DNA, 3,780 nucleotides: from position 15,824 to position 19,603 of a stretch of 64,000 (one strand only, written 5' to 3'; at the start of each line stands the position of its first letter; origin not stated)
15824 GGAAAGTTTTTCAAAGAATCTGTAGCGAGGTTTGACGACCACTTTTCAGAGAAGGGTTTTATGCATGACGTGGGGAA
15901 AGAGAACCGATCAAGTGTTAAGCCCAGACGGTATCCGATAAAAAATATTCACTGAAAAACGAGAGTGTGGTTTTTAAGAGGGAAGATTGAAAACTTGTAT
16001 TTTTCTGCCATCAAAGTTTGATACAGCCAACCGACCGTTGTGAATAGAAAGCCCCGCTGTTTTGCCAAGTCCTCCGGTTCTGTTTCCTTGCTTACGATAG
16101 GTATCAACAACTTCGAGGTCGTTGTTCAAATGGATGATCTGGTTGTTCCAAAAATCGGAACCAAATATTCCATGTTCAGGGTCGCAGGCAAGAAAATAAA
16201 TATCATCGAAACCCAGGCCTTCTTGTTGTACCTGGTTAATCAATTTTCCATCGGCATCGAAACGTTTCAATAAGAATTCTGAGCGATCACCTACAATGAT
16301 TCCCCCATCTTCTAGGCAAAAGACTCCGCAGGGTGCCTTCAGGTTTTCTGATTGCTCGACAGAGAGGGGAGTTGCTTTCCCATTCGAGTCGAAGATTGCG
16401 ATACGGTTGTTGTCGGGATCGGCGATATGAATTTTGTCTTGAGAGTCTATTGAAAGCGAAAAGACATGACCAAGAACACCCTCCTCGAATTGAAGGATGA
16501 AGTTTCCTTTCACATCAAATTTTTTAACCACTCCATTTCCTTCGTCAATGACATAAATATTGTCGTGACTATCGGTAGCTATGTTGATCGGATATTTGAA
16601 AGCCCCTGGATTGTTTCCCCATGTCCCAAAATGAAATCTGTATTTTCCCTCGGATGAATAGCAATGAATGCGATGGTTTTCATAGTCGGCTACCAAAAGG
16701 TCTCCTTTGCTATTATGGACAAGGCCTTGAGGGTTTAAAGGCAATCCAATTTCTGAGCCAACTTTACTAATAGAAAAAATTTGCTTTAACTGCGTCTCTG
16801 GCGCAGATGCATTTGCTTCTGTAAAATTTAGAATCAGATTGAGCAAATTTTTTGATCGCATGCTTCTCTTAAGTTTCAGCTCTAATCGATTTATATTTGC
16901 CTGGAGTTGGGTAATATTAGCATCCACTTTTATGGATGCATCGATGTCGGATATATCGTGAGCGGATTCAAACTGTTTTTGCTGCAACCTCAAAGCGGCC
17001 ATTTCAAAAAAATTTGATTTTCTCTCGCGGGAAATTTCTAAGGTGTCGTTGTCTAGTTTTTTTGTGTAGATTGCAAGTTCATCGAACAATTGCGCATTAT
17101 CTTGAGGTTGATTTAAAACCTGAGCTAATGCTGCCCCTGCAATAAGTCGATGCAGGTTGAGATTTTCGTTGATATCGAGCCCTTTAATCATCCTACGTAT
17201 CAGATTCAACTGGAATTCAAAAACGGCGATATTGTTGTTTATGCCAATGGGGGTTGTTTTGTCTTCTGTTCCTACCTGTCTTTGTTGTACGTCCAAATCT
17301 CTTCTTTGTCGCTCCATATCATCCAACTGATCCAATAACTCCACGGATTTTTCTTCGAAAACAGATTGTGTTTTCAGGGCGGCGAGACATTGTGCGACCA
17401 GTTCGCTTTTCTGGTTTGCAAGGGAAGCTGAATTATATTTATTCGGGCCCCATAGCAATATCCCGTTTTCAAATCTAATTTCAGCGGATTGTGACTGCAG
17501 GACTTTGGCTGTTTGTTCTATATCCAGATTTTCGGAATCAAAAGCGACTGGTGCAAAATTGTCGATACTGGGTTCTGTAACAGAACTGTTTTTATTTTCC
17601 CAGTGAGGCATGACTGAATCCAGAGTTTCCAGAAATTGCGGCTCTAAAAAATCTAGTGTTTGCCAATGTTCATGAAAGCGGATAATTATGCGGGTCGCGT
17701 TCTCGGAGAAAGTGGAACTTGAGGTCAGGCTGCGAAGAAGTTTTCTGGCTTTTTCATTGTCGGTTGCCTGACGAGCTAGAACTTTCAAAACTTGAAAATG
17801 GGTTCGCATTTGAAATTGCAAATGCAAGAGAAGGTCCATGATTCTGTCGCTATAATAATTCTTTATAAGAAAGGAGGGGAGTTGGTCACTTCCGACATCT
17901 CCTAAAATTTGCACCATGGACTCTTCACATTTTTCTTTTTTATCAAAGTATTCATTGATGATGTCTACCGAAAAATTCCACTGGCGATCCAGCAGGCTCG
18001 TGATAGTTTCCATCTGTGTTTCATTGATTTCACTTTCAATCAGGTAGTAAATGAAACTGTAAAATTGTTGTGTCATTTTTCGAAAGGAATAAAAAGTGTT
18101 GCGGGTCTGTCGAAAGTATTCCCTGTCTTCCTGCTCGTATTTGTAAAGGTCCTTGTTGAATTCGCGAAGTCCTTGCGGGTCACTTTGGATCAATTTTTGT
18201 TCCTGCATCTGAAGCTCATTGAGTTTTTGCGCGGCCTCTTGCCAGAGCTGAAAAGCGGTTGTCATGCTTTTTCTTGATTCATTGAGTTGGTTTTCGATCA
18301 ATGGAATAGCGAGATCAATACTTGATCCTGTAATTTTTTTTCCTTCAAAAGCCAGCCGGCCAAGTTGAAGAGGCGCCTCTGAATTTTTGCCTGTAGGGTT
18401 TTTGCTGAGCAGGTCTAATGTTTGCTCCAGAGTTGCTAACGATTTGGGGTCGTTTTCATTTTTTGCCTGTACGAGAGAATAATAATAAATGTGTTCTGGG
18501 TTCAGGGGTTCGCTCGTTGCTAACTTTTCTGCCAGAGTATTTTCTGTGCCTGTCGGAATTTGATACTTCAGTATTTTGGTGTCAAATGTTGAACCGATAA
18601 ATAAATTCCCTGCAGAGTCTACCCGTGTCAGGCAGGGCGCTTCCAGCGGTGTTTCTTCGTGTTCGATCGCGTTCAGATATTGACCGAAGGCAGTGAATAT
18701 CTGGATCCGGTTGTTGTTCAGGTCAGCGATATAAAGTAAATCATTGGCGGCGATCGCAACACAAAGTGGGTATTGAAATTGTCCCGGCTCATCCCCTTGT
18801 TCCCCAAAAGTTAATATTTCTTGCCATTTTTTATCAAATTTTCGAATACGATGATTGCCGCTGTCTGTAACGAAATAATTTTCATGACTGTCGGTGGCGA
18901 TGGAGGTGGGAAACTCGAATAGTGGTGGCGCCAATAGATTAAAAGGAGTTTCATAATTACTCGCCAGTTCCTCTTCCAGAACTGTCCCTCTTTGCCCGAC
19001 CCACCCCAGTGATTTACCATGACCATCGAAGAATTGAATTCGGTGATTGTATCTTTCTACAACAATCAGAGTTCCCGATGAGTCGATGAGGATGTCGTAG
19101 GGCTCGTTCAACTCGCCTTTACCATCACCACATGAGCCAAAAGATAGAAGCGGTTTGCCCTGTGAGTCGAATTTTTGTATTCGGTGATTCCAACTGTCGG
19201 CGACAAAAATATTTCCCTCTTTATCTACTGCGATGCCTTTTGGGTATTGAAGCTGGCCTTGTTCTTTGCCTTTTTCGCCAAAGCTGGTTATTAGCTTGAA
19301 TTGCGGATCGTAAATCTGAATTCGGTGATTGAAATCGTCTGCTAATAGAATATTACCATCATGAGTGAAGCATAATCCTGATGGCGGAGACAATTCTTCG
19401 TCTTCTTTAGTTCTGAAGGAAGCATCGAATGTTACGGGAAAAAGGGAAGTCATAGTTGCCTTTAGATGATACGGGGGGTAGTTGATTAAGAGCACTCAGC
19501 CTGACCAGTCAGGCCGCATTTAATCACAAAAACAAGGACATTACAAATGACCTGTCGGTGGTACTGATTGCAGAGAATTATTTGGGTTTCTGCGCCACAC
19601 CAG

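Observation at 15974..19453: Apparently cytoplasmic 1159-aa protein with two NHL propellers bridged by a ~580-aa helical domain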

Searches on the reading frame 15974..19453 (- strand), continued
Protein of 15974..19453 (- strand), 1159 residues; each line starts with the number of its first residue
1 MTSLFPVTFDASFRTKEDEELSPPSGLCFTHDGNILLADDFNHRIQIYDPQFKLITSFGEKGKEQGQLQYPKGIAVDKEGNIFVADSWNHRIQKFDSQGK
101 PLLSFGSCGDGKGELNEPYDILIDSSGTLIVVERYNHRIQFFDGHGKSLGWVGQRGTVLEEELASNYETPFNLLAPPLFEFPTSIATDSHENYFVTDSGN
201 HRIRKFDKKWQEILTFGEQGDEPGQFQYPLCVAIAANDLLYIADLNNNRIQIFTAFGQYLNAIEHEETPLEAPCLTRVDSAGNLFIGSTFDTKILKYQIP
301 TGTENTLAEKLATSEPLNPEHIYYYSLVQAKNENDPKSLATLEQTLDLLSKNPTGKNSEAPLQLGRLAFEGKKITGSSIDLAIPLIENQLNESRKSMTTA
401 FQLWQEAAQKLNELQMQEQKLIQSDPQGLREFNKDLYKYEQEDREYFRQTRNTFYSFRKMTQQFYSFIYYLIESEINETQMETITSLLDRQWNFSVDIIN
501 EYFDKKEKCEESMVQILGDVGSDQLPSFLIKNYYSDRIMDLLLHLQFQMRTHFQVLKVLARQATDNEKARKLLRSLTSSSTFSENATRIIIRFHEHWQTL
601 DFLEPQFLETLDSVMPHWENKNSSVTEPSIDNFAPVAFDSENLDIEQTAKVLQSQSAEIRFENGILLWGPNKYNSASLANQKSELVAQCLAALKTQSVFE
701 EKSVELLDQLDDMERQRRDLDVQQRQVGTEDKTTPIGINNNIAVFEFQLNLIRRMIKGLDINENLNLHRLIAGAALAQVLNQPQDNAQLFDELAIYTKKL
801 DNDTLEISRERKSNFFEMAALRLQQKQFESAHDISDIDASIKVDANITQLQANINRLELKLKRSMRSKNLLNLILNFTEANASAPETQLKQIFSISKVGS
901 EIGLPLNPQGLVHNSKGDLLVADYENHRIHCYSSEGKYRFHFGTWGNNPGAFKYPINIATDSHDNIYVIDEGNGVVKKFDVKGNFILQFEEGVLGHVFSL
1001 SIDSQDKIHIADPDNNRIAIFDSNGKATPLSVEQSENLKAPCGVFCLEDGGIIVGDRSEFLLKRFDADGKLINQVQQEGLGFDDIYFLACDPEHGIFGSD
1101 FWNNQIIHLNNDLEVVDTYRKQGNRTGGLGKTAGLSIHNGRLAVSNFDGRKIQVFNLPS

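Call 74: search_protein_families(library=ncbifam, proteins=[L012:8350-9831:+, L012:7156-8322:+, L005:8013-9098:+, L005:9177-9881:+, L043:8208-9698:+, L046:666-1727:+], max_evalue=0.00001)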
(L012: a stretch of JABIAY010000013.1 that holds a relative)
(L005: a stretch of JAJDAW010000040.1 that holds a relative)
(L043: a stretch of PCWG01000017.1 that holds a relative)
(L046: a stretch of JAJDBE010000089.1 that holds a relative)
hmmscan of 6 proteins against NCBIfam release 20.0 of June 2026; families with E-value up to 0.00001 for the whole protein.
L012:8350-9831:+ (493 aa): 3 families
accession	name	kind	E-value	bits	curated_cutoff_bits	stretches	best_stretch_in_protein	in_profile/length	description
TIGR04317.1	W_rSAM_matur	equivalog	1.3e-17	64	380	1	60-294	8-241/349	tungsten cofactor oxidoreductase radical SAM maturase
TIGR04311.1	rSAM_Geo_metal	subfamily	3.2e-13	49.5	400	1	57-255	4-205/423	radical SAM/SPASM family putative metalloenzyme maturase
NF033640.1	N_Twi_rSAM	subfamily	1.8e-06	27.3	170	0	50-228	105-299/398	twitch domain-containing radical SAM protein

L012:7156-8322:+ (388 aa): 40 families (the best 25 are shown)
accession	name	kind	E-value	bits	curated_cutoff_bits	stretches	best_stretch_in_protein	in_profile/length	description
TIGR04317.1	W_rSAM_matur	equivalog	4.9e-34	118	380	1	61-383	6-316/349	tungsten cofactor oxidoreductase radical SAM maturase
TIGR04545.1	rSAM_ahbD_hemeb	equivalog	1.6e-24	87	500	1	65-386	6-317/339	heme b synthase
TIGR04055.1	rSAM_NirJ2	equivalog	1.1e-22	81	500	1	65-370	6-288/326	putative heme d1 biosynthesis radical SAM protein NirJ2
TIGR04311.1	rSAM_Geo_metal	subfamily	1.7e-22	80.1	400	1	61-244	5-191/423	radical SAM/SPASM family putative metalloenzyme maturase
TIGR04054.1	rSAM_NirJ1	equivalog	2.5e-19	69.2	650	1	64-241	41-211/387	putative heme d1 biosynthesis radical SAM protein NirJ1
NF033640.1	N_Twi_rSAM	subfamily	9.2e-19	67.8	170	2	314-381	2-70/398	twitch domain-containing radical SAM protein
TIGR02668.1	moaA_archaeal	equivalog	3.4e-17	62.4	325.25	1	60-244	11-190/303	GTP 3',8-cyclase MoaA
NF050035.1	rSAM_WgK_link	exception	5.6e-17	61.8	650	1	59-380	9-334/367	radical SAM/SPASM peptide maturase WgkB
TIGR04347.1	pseudo_SAM_Halo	equivalog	6.4e-17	61.9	525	1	61-257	40-223/390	TIGR04347 family pseudo-SAM/SPASM protein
TIGR02109.1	PQQ_syn_pqqE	equivalog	1.1e-16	60.7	381.35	1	62-378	10-303/358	pyrroloquinoline quinone biosynthesis protein PqqE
TIGR03962.1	mycofact_rSAM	equivalog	5e-16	58.8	265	1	63-233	16-179/339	mycofactocin radical SAM maturase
TIGR04051.1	rSAM_NirJ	equivalog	1.2e-15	57.3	515.45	1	66-360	9-297/354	heme d1 biosynthesis radical SAM protein NirJ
TIGR04133.1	rSAM_w_lipo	hypoth_equivalog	1.4e-15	57.1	425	1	65-383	30-324/350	TIGR04133 family radical SAM/SPASM protein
NF045646.2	rSAM_Se_TrsS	equivalog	2.2e-15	56.2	490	1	63-240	90-263/441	radical SAM (seleno)protein TrsS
TIGR04053.2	TIGR04053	equivalog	2.8e-15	56.4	395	1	65-381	14-339/366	TIGR04053 family radical SAM/SPASM domain-containing protein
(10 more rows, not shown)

L005:8013-9098:+ (361 aa): 0 families

L005:9177-9881:+ (234 aa): 0 families

L043:8208-9698:+ (496 aa): 2 families
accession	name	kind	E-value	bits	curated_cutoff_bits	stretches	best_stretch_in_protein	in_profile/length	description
TIGR04317.1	W_rSAM_matur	equivalog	1.7e-14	53.7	380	1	61-296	10-244/349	tungsten cofactor oxidoreductase radical SAM maturase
TIGR04311.1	rSAM_Geo_metal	subfamily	1.5e-12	47.3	400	1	59-267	7-215/423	radical SAM/SPASM family putative metalloenzyme maturase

L046:666-1727:+ (353 aa): 2 families
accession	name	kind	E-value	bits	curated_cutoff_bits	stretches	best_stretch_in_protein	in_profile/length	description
NF011650.0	PRK15068.1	equivalog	4.8e-09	35.5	209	1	157-260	111-215/324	tRNA 5-methoxyuridine(34)/uridine 5-oxyacetic acid(34) synthase CmoB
TIGR00452.1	TIGR00452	equivalog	6.9e-09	34.9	275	1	159-259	108-208/316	tRNA 5-methoxyuridine(34)/uridine 5-oxyacetic acid(34) synthase CmoB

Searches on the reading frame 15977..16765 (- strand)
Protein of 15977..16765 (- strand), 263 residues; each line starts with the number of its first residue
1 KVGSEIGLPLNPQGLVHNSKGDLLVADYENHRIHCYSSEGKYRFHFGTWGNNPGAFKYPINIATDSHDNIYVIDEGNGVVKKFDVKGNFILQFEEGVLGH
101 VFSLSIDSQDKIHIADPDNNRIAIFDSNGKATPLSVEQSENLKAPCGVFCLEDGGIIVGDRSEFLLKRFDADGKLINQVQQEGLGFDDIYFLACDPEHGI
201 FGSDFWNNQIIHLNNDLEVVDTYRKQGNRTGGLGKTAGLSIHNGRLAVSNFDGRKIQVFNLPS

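Call 23: search_solved_structures(query=window:15977-16765:-, max_evalue=0.001, show_alignments=1)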
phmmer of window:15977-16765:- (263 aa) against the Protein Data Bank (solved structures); distinct sequences matched with E-value up to 0.001: 42.
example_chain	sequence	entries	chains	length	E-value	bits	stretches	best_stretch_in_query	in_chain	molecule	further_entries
8j72_A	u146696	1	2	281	1.1e-33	120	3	9-129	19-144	E3 ubiquitin-protein ligase TRIM71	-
7qrw_A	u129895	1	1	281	1.8e-32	115.9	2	12-91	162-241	Isoform 4 of Tripartite motif-containing protein 3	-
6d69_A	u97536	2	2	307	1.2e-31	113.2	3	14-132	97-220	NHL Repeat Region of D. melanogaster Thin | Thin, isoform D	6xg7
7qrx_A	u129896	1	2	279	3.4e-31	111.7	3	7-93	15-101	E3 ubiquitin-protein ligase TRIM71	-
9jur_A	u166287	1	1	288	3.6e-30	108.4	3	23-98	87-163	E3 ubiquitin-protein ligase TRIM71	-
6fpt_A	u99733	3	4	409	9.1e-29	103.8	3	11-112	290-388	E3 ubiquitin-protein ligase TRIM71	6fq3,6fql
7b96_A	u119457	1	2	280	2.2e-27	99.2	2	14-121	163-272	Isoform 2 of Tripartite motif-containing protein 2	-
7qrv_A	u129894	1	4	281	2.4e-27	99.1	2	14-121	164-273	Tripartite motif-containing protein 2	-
7b2r_A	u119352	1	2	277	3.9e-27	98.4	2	14-119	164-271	Tripartite motif-containing protein 2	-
4zlr_A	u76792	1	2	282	1.7e-24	89.7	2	10-184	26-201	Brain tumor protein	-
1q7f_A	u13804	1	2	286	1.9e-24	89.6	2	10-184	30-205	brain tumor CG10719-PA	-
5ex7_A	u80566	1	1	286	1.9e-24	89.6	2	10-184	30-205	Brain tumor protein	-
6rej_A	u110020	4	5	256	4e-13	52.5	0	58-125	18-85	Pizza6-SH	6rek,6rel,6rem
3wwa_A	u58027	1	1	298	4.4e-13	52.4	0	12-122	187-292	Pizza7H protein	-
6f0t_A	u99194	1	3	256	7.8e-13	51.5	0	58-125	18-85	Pizza6-SFW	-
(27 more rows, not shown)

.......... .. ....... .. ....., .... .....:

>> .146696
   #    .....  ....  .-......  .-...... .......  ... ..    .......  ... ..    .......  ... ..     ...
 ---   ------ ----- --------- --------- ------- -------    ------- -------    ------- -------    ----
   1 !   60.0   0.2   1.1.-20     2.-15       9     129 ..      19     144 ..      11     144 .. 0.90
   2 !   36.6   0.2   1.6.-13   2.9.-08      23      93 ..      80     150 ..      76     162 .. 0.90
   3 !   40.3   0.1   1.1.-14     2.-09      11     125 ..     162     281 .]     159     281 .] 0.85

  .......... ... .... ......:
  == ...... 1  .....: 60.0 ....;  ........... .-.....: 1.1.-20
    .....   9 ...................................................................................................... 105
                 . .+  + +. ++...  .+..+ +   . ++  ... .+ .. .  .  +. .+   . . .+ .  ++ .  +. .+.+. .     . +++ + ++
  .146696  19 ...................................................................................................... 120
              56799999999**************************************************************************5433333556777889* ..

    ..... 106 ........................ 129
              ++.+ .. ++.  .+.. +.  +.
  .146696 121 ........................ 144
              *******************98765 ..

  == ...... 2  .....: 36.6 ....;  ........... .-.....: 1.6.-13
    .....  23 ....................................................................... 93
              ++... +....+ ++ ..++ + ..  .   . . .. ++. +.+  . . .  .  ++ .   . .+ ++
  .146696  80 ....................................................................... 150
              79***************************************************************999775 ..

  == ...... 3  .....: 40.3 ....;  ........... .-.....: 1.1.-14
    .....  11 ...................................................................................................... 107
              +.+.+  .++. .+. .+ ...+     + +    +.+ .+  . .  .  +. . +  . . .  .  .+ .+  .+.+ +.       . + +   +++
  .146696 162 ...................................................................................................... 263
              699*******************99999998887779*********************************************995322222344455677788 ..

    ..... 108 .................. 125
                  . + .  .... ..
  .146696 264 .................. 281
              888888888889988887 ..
